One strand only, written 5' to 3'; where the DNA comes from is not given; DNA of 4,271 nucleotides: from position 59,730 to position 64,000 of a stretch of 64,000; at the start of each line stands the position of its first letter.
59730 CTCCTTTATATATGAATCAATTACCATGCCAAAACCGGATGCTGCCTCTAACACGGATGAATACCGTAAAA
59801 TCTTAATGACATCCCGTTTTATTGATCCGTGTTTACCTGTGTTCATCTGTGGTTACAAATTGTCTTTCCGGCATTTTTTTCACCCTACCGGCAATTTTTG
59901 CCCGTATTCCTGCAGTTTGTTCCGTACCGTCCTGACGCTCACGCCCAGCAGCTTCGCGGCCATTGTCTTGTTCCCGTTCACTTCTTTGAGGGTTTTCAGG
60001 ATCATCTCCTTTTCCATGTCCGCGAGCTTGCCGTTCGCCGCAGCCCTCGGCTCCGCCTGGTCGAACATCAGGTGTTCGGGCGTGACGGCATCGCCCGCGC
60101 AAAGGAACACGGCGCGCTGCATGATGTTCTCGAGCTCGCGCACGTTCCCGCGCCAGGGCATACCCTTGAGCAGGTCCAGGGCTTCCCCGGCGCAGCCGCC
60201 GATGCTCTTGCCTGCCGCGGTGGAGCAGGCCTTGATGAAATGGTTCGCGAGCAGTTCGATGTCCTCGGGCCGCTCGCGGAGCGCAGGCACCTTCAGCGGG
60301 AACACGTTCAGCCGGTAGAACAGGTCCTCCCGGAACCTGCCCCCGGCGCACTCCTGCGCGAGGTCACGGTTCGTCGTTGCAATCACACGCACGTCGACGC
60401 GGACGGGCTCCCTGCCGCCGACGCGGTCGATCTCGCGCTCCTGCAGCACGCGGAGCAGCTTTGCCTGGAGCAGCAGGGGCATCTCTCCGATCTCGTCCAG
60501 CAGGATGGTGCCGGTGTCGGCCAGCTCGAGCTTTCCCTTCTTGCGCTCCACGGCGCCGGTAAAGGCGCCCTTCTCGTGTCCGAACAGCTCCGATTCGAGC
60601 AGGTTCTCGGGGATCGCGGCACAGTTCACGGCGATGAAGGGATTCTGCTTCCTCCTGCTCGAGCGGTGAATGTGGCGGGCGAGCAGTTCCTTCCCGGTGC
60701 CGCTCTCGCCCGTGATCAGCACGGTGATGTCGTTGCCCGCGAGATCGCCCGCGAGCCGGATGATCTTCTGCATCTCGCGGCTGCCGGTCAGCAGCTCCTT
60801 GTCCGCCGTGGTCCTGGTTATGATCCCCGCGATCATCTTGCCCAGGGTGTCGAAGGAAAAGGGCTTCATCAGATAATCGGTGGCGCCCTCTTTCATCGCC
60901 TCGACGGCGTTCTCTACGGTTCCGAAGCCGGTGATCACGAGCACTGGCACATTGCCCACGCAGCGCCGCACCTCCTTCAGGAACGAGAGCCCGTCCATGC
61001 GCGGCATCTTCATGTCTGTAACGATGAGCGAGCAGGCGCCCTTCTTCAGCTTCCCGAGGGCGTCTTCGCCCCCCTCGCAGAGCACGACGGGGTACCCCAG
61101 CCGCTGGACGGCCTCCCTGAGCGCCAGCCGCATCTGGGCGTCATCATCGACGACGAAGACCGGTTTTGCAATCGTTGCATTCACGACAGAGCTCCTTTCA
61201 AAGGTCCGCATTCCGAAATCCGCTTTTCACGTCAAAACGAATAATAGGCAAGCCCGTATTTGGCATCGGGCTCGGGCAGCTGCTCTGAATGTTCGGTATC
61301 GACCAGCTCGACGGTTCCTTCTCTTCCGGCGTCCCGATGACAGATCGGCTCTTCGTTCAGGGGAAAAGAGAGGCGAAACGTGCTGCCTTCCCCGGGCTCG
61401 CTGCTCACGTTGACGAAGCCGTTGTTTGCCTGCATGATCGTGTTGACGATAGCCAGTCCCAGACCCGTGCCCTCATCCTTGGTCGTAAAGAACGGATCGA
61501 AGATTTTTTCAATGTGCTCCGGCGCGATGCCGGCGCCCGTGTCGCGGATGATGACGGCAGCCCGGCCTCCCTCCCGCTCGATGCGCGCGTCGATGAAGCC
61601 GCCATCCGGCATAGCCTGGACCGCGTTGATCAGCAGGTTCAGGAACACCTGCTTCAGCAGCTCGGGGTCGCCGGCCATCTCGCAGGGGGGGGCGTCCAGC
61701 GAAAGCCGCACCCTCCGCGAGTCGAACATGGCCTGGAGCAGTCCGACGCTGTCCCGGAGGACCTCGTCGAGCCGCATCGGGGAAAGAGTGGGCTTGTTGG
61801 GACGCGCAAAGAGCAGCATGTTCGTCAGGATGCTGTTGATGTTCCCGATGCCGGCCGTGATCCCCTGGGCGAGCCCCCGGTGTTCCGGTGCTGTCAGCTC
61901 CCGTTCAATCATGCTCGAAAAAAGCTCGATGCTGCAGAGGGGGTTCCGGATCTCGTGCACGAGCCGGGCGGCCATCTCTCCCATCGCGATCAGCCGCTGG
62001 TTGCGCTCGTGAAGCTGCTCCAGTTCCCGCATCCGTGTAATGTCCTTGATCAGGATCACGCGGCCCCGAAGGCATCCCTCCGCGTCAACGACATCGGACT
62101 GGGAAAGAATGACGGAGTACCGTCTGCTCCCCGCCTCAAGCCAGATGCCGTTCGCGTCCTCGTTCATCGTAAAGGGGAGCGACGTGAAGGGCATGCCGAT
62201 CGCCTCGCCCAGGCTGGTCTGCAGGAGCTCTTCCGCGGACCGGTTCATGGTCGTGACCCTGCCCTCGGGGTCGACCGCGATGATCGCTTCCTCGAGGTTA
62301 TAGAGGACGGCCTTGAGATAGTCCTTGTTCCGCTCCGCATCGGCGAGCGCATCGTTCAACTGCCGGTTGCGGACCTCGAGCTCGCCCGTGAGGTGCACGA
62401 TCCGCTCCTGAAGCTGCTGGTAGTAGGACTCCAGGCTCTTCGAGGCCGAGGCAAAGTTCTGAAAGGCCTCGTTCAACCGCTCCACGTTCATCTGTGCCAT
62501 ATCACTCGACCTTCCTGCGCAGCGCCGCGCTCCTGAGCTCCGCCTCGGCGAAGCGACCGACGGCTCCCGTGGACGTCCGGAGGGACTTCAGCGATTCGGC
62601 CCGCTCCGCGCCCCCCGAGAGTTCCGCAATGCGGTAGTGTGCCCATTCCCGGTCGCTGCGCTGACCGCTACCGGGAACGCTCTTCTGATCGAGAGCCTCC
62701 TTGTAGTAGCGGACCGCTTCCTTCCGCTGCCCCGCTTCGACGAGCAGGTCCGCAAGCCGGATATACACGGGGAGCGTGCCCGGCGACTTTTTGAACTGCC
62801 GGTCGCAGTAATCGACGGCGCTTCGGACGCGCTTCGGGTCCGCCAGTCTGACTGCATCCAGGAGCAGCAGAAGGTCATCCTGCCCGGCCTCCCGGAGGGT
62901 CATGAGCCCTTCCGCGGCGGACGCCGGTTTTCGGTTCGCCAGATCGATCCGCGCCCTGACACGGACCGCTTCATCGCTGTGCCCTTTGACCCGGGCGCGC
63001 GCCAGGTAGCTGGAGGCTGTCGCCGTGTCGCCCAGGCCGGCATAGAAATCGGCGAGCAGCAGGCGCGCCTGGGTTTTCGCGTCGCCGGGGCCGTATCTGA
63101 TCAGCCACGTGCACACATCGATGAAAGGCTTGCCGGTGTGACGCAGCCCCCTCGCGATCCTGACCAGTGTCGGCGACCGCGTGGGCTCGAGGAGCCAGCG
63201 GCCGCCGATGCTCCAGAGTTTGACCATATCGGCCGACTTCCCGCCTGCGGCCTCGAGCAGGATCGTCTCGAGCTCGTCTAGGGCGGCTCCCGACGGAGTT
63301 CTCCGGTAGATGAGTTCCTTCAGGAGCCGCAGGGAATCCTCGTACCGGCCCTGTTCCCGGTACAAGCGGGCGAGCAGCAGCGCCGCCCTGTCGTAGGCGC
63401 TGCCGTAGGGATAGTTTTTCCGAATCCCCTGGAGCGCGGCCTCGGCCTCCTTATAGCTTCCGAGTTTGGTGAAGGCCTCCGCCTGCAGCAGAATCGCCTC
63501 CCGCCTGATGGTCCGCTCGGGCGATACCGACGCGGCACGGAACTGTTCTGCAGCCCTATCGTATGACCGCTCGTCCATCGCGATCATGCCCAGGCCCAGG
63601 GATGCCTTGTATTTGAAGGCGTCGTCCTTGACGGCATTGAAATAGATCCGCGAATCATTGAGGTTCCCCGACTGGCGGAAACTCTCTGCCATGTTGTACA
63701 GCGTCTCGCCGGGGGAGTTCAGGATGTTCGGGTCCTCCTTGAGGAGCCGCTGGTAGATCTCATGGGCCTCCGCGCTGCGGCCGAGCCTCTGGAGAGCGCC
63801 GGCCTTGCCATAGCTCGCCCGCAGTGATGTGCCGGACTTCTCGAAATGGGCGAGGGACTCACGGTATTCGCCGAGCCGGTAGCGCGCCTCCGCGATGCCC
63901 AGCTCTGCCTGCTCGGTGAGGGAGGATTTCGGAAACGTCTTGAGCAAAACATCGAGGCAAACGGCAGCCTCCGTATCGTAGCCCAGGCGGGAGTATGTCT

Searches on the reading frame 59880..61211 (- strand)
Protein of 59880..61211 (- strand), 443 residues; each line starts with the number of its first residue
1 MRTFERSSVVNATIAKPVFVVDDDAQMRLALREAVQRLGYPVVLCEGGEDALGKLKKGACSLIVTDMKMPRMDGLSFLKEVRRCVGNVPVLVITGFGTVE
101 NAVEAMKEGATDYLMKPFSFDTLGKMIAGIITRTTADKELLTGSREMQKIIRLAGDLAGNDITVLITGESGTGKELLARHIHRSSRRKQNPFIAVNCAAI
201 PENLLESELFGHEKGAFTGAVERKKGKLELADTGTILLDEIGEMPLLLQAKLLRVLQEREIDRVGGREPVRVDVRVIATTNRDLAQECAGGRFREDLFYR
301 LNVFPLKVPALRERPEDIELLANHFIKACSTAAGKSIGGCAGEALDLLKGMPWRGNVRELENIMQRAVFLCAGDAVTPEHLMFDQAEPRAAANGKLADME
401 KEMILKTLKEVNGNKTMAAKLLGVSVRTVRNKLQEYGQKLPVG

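Call 35: search_protein_families(library=pfam, proteins=[window:59880-61211:-], max_evalue=0.00001)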
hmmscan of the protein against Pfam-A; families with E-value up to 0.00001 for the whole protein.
window:59880-61211:- (443 aa): 6 families
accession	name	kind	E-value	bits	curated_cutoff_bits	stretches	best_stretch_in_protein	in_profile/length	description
PF00158.32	Sigma54_activat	-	7.8e-73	244.1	20.2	1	142-306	3-167/168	Sigma-54 interaction domain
PF00072.30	Response_reg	-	2.7e-27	95.6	30.2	1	18-127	1-110/111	Response regulator receiver domain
PF25601.1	AAA_lid_14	-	7.3e-23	80.6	27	1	312-390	1-79/87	AAA+ ATPase lid domain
PF14532.12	Sigma54_activ_2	-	2.6e-20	73.5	25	1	144-311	4-138/138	Sigma-54 interaction domain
PF02954.25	HTH_8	-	1.5e-13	50.6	22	1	396-436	2-42/42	Bacterial regulatory protein, Fis family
PF07728.20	AAA_5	-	6.6e-09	36.3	22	1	164-282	2-123/139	AAA domain (dynein-related subfamily)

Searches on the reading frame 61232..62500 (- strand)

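Call 35: search_protein_families(library=pfam, proteins=[window:61232-62500:-], max_evalue=0.00001)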
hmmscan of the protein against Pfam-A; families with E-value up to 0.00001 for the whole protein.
window:61232-62500:- (422 aa): 3 families
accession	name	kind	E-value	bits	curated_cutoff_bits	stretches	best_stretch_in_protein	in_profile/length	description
PF02518.31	HATPase_c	-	2.4e-27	96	26.4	1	277-382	1-110/111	Histidine kinase-, DNA gyrase B-, and HSP90-like ATPase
PF00512.31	HisKA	-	1.8e-10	41.1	26.9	1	173-234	2-63/66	His Kinase A (phospho-acceptor) domain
PF00989.32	PAS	-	6.4e-06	26.6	22.6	0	62-105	3-46/113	PAS fold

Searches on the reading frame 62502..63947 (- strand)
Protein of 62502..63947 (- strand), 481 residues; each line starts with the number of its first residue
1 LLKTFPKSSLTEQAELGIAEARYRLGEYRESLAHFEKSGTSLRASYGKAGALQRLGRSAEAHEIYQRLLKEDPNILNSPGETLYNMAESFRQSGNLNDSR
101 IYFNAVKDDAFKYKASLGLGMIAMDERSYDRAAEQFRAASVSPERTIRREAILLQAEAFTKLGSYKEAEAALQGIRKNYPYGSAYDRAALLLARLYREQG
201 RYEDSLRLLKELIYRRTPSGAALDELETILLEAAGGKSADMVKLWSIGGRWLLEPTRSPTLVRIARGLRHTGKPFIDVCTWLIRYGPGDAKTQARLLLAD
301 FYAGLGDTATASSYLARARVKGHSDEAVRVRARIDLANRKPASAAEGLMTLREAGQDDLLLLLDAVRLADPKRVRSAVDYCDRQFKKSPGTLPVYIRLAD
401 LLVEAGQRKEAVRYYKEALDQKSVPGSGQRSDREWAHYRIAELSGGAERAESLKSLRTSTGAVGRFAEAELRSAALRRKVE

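Call 35: search_protein_families(library=pfam, proteins=[window:62502-63947:-], max_evalue=0.00001)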
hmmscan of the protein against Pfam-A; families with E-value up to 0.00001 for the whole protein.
window:62502-63947:- (481 aa): 10 families
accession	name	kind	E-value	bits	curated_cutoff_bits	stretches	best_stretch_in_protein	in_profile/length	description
PF14559.12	TPR_19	-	6.7e-20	71.6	25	0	372-421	5-54/68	Tetratricopeptide repeat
PF13424.12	TPR_12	-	3.3e-18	66.1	30.1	0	153-211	6-70/77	Tetratricopeptide repeat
PF07719.23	TPR_2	-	1.2e-16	59.8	27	0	394-420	3-29/34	Tetratricopeptide repeat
PF13428.12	TPR_14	-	4.3e-15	55.2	23.5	0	293-330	2-39/44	Tetratricopeptide repeat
PF13174.12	TPR_6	-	2.8e-14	53.1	26.3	0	150-180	1-31/33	Tetratricopeptide repeat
PF13432.12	TPR_16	-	4.6e-14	53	32.7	0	153-220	1-64/65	Tetratricopeptide repeat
PF13181.12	TPR_8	-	3.9e-13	48.8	25.7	0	393-420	2-29/34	Tetratricopeptide repeat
PF13176.12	TPR_7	-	9.7e-11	41.3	27.9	0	190-213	3-26/36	Tetratricopeptide repeat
PF00515.34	TPR_1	-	1.4e-09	37.8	27.8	0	394-420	3-29/34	Tetratricopeptide repeat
PF12895.13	ANAPC3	-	1.4e-08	35.3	27.2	0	125-174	35-81/82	Anaphase-promoting complex, cyclosome, subunit 3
